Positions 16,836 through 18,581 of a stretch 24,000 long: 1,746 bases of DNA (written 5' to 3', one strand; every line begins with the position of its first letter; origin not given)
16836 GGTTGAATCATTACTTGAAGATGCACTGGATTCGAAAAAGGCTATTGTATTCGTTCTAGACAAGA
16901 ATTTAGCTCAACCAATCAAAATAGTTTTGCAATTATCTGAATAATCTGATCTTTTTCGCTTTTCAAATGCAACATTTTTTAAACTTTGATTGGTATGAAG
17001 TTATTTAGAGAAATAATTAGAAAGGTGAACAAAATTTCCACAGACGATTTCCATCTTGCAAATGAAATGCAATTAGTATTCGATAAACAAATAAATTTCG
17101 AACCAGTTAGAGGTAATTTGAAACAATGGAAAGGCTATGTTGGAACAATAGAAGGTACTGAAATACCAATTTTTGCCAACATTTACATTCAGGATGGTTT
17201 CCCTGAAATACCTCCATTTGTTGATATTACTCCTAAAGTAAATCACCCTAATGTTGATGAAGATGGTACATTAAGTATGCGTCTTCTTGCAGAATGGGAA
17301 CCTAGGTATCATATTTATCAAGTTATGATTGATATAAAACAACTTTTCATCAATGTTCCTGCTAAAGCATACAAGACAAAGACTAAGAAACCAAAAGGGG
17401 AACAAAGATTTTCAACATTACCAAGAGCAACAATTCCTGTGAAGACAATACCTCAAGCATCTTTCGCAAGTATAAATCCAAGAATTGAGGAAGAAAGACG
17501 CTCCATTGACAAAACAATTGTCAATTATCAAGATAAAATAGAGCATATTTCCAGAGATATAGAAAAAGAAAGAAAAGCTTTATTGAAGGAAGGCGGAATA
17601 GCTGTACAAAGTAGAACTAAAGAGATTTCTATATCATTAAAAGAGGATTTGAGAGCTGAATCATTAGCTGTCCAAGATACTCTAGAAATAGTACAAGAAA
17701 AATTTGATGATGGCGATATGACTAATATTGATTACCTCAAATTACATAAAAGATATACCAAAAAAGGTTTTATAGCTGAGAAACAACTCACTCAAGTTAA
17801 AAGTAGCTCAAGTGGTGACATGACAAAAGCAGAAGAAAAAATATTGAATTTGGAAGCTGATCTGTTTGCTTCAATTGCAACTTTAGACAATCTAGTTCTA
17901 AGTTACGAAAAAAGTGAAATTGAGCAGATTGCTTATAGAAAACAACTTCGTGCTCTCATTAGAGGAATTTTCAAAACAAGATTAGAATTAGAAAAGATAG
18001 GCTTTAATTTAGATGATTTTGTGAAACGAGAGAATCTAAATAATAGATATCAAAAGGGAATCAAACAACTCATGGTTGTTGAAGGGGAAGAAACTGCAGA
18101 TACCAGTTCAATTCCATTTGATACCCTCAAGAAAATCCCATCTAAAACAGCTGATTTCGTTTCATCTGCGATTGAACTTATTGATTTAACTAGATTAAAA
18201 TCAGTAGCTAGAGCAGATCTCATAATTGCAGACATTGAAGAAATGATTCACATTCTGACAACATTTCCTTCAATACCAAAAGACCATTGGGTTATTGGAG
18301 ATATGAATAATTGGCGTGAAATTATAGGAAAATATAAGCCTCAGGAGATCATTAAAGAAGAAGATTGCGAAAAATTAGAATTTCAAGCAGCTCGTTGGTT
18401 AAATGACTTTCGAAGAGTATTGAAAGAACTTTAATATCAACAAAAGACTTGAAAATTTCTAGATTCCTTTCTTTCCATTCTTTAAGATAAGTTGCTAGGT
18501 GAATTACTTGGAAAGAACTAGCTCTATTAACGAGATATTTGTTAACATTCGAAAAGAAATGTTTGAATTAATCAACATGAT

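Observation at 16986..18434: Single-chain ESCRT-I: an E2-like UEV domain that keeps HPN but has Ser at the catalytic-Cys position, fused through a coiled coil to a full-length Vps28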

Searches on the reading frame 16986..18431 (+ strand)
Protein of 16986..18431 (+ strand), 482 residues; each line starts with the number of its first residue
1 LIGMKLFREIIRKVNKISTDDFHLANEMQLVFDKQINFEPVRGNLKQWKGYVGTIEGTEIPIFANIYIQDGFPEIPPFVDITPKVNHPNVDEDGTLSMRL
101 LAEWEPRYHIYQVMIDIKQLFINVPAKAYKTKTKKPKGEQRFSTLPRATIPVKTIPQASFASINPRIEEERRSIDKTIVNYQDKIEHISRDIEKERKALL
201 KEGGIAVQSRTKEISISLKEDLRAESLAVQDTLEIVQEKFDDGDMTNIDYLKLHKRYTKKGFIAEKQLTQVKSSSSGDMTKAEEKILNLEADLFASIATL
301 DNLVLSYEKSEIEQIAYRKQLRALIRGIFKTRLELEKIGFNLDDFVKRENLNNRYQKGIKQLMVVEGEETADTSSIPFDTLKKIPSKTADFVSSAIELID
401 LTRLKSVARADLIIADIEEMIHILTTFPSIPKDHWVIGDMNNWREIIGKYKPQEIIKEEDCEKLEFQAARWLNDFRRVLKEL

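Call 3: search_protein_families(library=pfam, proteins=[window:16986-18431:+], max_evalue=1)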
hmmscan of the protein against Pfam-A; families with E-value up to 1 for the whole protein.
window:16986-18431:+ (482 aa): 6 families
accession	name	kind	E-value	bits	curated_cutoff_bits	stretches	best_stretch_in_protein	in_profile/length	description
PF00179.31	UQ_con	-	1.7e-11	44.3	27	1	35-123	16-110/140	Ubiquitin-conjugating enzyme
PF03997.17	VPS28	-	3.3e-09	37.2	24.5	1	291-479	2-188/188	VPS28 protein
PF05743.18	UEV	-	0.00046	20.5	27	1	56-120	44-114/121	UEV domain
PF09454.15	Vps23_core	-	0.00055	20.3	26.8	1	221-263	15-57/64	Vps23 core domain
PF00261.25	Tropomyosin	-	0.13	12.2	38.6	1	168-324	33-186/242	Tropomyosin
PF02413.22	Caudo_TAP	-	0.19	12.3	22.1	0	230-302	30-99/131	Caudovirales tail fibre assembly protein, lambda gpK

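Call 6: find_homologous_proteins(query=window:16986-18431:+)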
Query window:16986-18431:+ (482 aa): 50 proteins with E <= 0.001 among 8000 candidates.
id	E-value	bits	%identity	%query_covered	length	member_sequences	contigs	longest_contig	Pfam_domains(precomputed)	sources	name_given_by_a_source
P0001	0.0e+0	1038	98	99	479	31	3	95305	PF03997.18,PF00179.32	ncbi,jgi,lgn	ncbi:MAG: ubiquitin-conjugating enzyme E2 [Candidatus Heimdallarchaeaceae archaeon]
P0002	8.9e-296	999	96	97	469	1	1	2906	PF03997.18,PF00179.32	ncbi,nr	ncbi:MAG: hypothetical protein H7644_11350 [Candidatus Heimdallarchaeota archaeon]|nr:hypothetical p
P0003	6.6e-277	937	89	97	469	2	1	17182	PF09454.16,PF03997.18,PF00179.32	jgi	jgi:ubiquitin-protein ligase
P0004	8.2e-274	927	86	100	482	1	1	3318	PF03997.18,PF00179.32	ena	-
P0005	3.4e-269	911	87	97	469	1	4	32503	PF03997.18,PF00179.32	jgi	-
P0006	5.8e-269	911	87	97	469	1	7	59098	PF03997.18,PF00179.32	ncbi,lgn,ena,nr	ncbi:MAG: hypothetical protein HeimAB125_14070 [Candidatus Heimdallarchaeota archaeon AB_125]|nr:MAG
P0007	1.9e-268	909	87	97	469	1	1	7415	PF03997.18,PF00179.32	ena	-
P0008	4.3e-230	782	74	97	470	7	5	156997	PF03997.18,PF00179.32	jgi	-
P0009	7.8e-229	778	74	97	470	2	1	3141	PF09454.16,PF03997.18,PF00179.32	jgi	-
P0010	7.7e-227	772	73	97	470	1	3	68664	PF03997.18,PF00179.32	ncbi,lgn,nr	ncbi:MAG: hypothetical protein GOP50_01080 [Candidatus Heimdallarchaeota archaeon]|nr:hypothetical p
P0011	1.8e-226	771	74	97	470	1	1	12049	PF05743.19,PF03997.18,PF00179.32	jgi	-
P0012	2.6e-226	770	73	97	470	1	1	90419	PF05743.19,PF03997.18,PF00179.32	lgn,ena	-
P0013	1.1e-223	761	73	97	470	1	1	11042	PF03997.18,PF00179.32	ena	-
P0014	2.8e-223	760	74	97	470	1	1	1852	PF03997.18,PF00179.32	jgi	jgi:ubiquitin-protein ligase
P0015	5.9e-220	749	73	94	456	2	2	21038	PF03997.18,PF00179.32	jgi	-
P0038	3.8e-159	549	54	94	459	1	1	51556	PF09454.16,PF05743.19,PF03997.18,PF00179.32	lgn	-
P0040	6.4e-156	538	54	96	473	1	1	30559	PF09454.16,PF03997.18,PF00179.32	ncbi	-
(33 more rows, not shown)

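Call 17: find_encoding_contigs(protein=P0006, flank=6000, max_places=2)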
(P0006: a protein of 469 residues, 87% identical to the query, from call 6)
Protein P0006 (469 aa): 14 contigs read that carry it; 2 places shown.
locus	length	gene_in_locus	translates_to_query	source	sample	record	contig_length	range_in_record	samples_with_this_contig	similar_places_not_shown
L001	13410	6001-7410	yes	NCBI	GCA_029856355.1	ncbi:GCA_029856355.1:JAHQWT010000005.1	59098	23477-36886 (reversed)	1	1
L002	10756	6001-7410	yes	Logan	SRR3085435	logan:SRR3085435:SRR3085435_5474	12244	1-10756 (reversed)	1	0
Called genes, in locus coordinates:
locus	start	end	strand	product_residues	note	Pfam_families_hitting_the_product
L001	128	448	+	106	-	-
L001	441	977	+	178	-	PF00025:Arf, PF00071:Ras, PF04670:Gtr1_RagA (weak), PF08477:Roc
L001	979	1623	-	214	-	-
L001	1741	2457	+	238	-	PF02585:PIG-L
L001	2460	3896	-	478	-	PF01979:Amidohydro_1, PF07969:Amidohydro_3 (weak)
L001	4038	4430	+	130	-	-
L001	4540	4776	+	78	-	PF00240:ubiquitin, PF11976:Rad60-SLD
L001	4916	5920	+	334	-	PF00899:ThiF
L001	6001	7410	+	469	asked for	PF00179:UQ_con, PF03997:VPS28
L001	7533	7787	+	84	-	-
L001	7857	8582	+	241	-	PF04157:EAP30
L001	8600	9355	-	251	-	PF05871:ESCRT-II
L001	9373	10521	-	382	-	PF04212:MIT, PF13173:AAA_14 (faint), PF05496:RuvB_N (weak), PF00004:AAA, PF17862:AAA_lid_3, PF09336:Vps4_C (weak)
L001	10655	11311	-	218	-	PF03357:Snf7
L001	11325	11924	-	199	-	PF03357:Snf7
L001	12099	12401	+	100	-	PF00137:ATP-synt_C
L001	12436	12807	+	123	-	-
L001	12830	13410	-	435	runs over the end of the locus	-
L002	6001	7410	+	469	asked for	PF00179:UQ_con, PF03997:VPS28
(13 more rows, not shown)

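Call 18: find_encoding_contigs(protein=P0040, flank=6000, max_places=2)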
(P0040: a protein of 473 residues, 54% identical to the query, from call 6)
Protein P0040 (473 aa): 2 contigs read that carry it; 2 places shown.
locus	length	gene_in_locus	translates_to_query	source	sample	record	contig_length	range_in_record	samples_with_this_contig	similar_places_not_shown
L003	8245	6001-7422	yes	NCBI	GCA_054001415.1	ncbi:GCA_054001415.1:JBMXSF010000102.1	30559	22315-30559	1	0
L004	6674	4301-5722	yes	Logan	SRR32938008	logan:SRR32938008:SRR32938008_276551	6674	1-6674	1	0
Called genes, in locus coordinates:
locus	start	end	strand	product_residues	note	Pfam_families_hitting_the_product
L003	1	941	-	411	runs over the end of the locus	PF01676:Metalloenzyme, PF10143:PhosphMutase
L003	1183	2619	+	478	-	PF00587:tRNA-synt_2b, PF03129:HGTP_anticodon, PF09180:ProRS-C_1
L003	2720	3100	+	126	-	PF03259:Robl_LC7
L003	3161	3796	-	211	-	-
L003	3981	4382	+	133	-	-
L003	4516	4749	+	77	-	PF11976:Rad60-SLD, PF00240:ubiquitin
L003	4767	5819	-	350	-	PF00899:ThiF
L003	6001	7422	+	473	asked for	PF00179:UQ_con, PF09454:Vps23_core (faint), PF03997:VPS28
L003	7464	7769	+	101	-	-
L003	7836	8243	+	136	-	?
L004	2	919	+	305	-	?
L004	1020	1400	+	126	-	PF03259:Robl_LC7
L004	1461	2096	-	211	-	-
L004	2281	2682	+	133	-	-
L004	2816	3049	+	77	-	PF11976:Rad60-SLD, PF00240:ubiquitin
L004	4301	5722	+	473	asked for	PF00179:UQ_con, PF09454:Vps23_core (faint), PF03997:VPS28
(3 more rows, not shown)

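Call 19: find_encoding_contigs(protein=P0038, flank=6000, max_places=2)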
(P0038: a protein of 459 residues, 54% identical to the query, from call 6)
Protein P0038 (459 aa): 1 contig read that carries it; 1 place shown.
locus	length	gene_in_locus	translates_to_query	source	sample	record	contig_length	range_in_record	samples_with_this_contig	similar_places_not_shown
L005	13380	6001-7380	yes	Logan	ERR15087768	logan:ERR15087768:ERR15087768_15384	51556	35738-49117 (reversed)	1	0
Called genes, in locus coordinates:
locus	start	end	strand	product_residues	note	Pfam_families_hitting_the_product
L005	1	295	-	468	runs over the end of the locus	-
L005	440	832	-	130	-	-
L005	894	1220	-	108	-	PF00137:ATP-synt_C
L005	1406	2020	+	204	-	PF03357:Snf7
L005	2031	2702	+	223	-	PF03357:Snf7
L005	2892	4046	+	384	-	PF04212:MIT, PF05496:RuvB_N (weak), PF00004:AAA, PF07728:AAA_5 (weak), PF17862:AAA_lid_3, PF09336:Vps4_C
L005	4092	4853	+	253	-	PF05871:ESCRT-II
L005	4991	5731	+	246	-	PF04157:EAP30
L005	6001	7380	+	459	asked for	PF00179:UQ_con, PF05743:UEV (faint), PF09454:Vps23_core (faint), PF03997:VPS28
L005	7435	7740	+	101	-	-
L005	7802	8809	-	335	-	PF00899:ThiF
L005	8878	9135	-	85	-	PF11976:Rad60-SLD, PF00240:ubiquitin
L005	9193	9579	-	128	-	-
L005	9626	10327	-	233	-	PF02585:PIG-L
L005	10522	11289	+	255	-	-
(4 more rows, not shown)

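Call 23: predict_structure(alignment_id=A1)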
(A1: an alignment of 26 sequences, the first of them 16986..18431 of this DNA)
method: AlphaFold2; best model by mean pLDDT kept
length: 482 residues; sequences in the alignment: 26
mean_pLDDT: 76.6   pTM: 0.37
mean pLDDT of the five models: 76.6, 75.6, 75.5, 73.2, 69.8
residues with pLDDT >= 90: 87; 70-90: 286; 50-70: 37; < 50: 72
segments of 3 or more residues with pLDDT < 50: 1-18, 132-163, 207-214, 368-381
pLDDT, mean of each block of 10 residues (from residue 1): 36 40 72 74 84 84 89 85 87 83 84 88 83 37 37 36 55 80 86 78 56 61 87 89 83 92 88 68 88 93 86 74 83 85 87 87 62 41 72 89 85 91 84 89 94 90 92 88 68
secondary structure, 60 per line:
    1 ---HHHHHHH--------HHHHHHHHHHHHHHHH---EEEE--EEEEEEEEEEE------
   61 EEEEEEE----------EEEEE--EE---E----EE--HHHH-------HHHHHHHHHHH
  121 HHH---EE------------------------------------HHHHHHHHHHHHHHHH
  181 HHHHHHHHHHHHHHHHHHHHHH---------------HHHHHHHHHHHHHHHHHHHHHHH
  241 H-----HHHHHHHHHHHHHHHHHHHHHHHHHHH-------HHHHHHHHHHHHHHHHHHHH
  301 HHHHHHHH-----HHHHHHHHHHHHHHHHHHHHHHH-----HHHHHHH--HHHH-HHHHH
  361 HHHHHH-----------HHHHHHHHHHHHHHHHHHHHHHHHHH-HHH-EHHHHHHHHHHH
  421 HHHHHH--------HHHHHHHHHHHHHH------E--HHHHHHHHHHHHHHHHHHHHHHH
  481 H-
elements in order: H4-10 H19-34 E38-41 E44-54 E61-67 E78-82 H99-102 H110-123 H165-202 H218-241 H247-273 H281-308 H314-336 H342-348 H351-354 H356-366 H378-403 H410-426 H435-448 H458-481

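Call 26: fold_search(model_id=the predicted structure, library=pdb)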
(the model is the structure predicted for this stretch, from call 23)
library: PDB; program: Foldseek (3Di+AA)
matches with E <= 10: 715; with E <= 0.001: 184
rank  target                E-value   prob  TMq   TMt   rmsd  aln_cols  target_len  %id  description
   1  1zuo_B                1.5e-05  1.00  0.21  0.67   3.4       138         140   22  Structure of Human Ubiquitin-Conjugating Enzyme (UBCi) Involved in Embryo Attachment and Implantation (released 2005-07-05)
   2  8e22_MODEL_1_X        4.1e-05  1.00  0.22  0.75   8.0       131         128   14  VPS37A_21-148 (released 2023-08-09)
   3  6mj9                  4.5e-05  1.00  0.20  0.59   3.2       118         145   23  CRYSTAL STRUCTURE OF UBIQUITIN-CONJUGATING ENZYME FROM NAEGLERIA FOWLERI, APO FORM (released 2018-10-10)
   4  2yb6                  5.2e-05  1.00  0.19  0.55   3.7       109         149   24  Native human Rad6 (released 2011-04-20)
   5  5fer_E                5.8e-05  1.00  0.19  0.55   3.5       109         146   20  Complex of TRIM25 RING with UbcH5-Ub (released 2016-05-18)
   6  1z3d                  8.1e-05  1.00  0.20  0.56   3.6       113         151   19  Protein crystal growth improvement leading to the 2.5A crystallographic structure of ubiquitin-conjugating enzyme (ubc-1 (released 2005-03-22)
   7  2ayv                  8.6e-05  1.00  0.19  0.56   3.1       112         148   26  Crystal structure of a putative ubiquitin-conjugating enzyme E2 from Toxoplasma gondii (released 2005-09-20)
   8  2ybf_A                9.9e-05  1.00  0.20  0.58   3.4       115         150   23  Complex of Rad18 (Rad6 binding domain) with Rad6b (released 2011-04-20)
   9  6w9d_A                1.1e-04  1.00  0.19  0.56   3.0       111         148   21  RNF12 RING domain in complex with a Ube2d2~Ub conjugate (released 2020-05-20)
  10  8btl_D                1.2e-04  1.00  0.19  0.54   3.5       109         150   25  Crystal structure of a complex between the E2 conjugating enzyme UBE2A and the E3 ligase module from UBR4 (released 2023-12-13)
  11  7zj3_B                1.3e-04  1.00  0.20  0.59   3.3       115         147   18  Structure of TRIM2 RING domain in complex with UBE2D1~Ub conjugate (released 2022-11-30)
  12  7zj3_K                1.3e-04  1.00  0.20  0.58   3.3       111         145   20  Structure of TRIM2 RING domain in complex with UBE2D1~Ub conjugate (released 2022-11-30)
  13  8grq_N                1.3e-04  1.00  0.20  0.58   3.4       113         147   19  Cryo-EM structure of BRCA1/BARD1 bound to H2AK127-UbcH5c-Ub nucleosome (released 2023-04-12)
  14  6w9d_G                1.5e-04  1.00  0.19  0.54   3.2       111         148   22  RNF12 RING domain in complex with a Ube2d2~Ub conjugate (released 2020-05-20)
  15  5fer_B                1.6e-04  1.00  0.19  0.55   3.6       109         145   20  Complex of TRIM25 RING with UbcH5-Ub (released 2016-05-18)
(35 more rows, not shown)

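Call 37: find_related_loci(query=A1, collection=genome_contigs, flank=4000)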
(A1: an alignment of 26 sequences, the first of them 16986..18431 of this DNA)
Query A1 (482 aa) in genome_contigs; peptide patterns used: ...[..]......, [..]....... (x = any residue, [..] = any of these).
48 stretches matched a pattern; 34 encode a relative of the query (tblastn E <= 1e-3); 34 distinct loci.
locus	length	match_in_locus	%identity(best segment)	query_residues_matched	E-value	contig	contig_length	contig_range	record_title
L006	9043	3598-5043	96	1-482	0e+0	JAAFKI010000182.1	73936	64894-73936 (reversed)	MAG: Candidatus Heimdallarchaeota archaeon isolate C4.bin.14 k83_2650584, whole genome shotgun sequence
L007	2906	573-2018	96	1-482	0e+0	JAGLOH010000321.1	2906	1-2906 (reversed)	MAG: Candidatus Heimdallarchaeota archaeon isolate RS_7_21 ROV157_7.bin.21.fa_321, whole genome shotgun sequence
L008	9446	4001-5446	96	1-482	0e+0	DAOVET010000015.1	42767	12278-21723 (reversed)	MAG TPA_asm: Candidatus Heimdallarchaeota archaeon isolate CSMAG_1090 CSMAG_1090_k141_118102_length_42767_cov_10.9897, w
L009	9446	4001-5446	96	1-482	0e+0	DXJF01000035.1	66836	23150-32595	MAG TPA_asm: Candidatus Heimdallarchaeota archaeon isolate CR1378_bin_8 k127_55801, whole genome shotgun sequence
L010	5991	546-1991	95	1-482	0e+0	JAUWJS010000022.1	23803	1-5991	MAG: Candidatus Heimdallarchaeota archaeon isolate CSMAG_2326 CSMAG_2326_k127_913236_length_23803_cov_110.5750, whole ge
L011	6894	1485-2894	87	13-482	0e+0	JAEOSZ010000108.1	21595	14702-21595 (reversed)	MAG: Candidatus Heimdallarchaeota archaeon isolate YT1_002 k127_48488416, whole genome shotgun sequence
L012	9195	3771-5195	74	9-482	0e+0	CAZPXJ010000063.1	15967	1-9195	MAG TPA_asm: uncultured archaeon isolate SRP214966_co2_105 genome assembly, contig: NODE_5649_length_15967_cov_5.766026,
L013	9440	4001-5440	73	3-482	0e+0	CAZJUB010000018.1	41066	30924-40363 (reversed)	MAG TPA_asm: uncultured archaeon isolate SRP214966_co4_346 genome assembly, contig: NODE_585_length_41066_cov_43.252493,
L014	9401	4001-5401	73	14-482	0e+0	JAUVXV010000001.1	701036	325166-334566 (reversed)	MAG: Candidatus Heimdallarchaeota archaeon isolate CSMAG_1225 CSMAG_1225_k141_1112329_length_701036_cov_18.1426, whole g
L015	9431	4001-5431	72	7-482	0e+0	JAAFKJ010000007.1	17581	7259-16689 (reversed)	MAG: Candidatus Heimdallarchaeota archaeon isolate C4.bin.22 k83_79558, whole genome shotgun sequence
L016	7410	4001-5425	68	6-482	0e+0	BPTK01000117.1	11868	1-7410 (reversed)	MAG: Candidatus Heimdallarchaeota archaeon 7H_bin4 DNA, 7H_mb2_bin4_NODE_385, whole genome shotgun sequence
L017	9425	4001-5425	68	6-482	0e+0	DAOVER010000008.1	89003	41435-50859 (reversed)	MAG TPA_asm: Candidatus Heimdallarchaeota archaeon isolate CSMAG_1088 CSMAG_1088_k141_762760_length_89003_cov_44.0582, w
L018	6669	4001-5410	69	13-482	0e+0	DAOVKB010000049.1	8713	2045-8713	MAG TPA_asm: archaeon isolate CSMAG_1408 CSMAG_1408_k141_1957440_length_8713_cov_28.6385, whole genome shotgun sequence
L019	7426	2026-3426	68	13-482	0e+0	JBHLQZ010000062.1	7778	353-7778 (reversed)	MAG: Candidatus Thorarchaeota archaeon isolate QM1B.68 QM1B.68@40889, whole genome shotgun sequence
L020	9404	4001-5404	68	13-482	0e+0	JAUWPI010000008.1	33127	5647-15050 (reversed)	MAG: Candidatus Heimdallarchaeota archaeon isolate CSMAG_2472 CSMAG_2472_k141_719451_length_33127_cov_8.8638, whole geno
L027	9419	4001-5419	52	13-482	1e-163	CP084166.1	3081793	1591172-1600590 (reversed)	MAG: Candidatus Heimdallarchaeum aukensis isolate PM71 chromosome, complete genome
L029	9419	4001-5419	51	13-482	8e-162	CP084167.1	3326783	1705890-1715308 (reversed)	MAG: Candidatus Heimdallarchaeum endolithica isolate PR6 chromosome, complete genome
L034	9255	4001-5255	45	24-482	1e-75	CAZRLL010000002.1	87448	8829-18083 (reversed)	MAG TPA_asm: uncultured archaeon isolate binchicken_co85_74 genome assembly, contig: NODE_130_length_87448_cov_23.749282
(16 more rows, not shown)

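Call 65: search_protein_families(library=ncbifam, proteins=[window:16986-18431:+], max_evalue=0.01)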
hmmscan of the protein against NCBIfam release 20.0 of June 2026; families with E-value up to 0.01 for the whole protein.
window:16986-18431:+ (482 aa): 0 families
